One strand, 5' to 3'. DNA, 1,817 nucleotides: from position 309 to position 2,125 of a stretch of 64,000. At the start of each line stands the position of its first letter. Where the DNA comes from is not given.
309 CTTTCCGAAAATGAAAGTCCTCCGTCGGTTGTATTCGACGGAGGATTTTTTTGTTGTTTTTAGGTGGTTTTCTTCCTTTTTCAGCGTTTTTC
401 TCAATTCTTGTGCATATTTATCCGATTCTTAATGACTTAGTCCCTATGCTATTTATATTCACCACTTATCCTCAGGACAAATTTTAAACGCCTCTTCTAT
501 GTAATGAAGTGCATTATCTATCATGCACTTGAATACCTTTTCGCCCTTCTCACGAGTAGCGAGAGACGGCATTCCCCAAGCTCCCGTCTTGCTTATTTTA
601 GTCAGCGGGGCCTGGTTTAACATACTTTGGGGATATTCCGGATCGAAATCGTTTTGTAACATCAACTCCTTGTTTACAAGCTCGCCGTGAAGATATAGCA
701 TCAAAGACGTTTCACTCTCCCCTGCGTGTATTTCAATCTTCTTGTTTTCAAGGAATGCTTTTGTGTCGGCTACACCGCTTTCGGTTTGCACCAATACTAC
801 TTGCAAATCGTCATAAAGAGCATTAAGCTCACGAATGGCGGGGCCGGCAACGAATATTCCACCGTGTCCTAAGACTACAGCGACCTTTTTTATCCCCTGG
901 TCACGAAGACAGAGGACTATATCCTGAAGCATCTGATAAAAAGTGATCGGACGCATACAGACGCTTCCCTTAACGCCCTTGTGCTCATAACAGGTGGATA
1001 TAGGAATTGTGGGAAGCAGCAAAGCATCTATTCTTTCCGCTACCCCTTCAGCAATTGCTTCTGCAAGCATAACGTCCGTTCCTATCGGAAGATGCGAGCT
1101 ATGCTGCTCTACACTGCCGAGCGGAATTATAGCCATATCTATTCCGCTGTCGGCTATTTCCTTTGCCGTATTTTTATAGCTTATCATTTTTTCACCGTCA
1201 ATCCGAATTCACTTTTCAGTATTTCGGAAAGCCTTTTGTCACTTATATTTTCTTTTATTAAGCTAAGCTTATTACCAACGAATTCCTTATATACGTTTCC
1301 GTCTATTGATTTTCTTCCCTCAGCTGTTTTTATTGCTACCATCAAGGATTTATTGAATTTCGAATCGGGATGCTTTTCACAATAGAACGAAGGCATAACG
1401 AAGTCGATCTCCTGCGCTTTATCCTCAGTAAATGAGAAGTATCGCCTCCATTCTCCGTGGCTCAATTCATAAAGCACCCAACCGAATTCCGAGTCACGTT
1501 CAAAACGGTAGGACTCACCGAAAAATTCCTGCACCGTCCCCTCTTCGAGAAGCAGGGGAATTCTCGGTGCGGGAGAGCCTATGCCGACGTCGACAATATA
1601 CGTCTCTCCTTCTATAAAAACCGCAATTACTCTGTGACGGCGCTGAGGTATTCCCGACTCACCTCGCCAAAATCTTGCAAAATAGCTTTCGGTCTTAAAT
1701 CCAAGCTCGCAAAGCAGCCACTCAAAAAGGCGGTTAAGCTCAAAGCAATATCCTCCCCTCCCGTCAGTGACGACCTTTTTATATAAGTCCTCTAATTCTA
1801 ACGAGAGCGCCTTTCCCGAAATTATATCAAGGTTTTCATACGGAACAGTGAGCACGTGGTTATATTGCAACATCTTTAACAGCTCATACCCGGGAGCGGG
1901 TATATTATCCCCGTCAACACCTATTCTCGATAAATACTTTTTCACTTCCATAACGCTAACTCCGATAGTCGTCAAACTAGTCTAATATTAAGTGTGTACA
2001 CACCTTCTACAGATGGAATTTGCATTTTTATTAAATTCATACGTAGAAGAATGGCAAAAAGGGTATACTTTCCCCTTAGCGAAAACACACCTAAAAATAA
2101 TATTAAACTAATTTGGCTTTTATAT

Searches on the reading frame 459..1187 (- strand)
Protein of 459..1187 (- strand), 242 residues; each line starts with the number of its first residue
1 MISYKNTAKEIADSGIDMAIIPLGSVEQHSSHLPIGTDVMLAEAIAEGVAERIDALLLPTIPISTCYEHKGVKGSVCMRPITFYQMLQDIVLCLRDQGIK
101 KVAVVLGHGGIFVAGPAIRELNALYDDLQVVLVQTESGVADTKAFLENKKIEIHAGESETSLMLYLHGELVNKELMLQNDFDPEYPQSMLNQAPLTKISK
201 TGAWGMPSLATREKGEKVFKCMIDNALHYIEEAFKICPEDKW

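Call 34: search_protein_families(library=pfam, proteins=[window:459-1187:-], max_evalue=0.001)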
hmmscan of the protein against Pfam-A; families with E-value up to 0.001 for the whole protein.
window:459-1187:- (242 aa): 1 family
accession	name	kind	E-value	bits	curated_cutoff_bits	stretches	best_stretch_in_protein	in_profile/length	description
PF02633.19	Creatininase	-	4.7e-56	190.3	31.3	1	8-228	5-236/238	Creatinine amidohydrolase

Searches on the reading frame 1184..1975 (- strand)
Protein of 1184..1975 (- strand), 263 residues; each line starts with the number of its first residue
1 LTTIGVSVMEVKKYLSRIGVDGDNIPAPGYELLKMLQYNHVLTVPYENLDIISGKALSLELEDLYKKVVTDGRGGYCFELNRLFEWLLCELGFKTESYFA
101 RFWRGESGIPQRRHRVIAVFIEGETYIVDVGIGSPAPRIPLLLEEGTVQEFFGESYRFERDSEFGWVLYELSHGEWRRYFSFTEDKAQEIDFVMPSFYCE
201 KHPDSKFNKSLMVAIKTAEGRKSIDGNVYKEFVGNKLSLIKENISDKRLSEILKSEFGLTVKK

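Call 34: search_protein_families(library=pfam, proteins=[window:1184-1975:-], max_evalue=0.001)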
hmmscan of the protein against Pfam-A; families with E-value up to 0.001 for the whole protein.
window:1184-1975:- (263 aa): 1 family
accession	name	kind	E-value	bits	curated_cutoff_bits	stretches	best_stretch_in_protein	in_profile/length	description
PF00797.23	Acetyltransf_2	-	3.6e-57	194.3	22.8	1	32-262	4-236/240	N-acetyltransferase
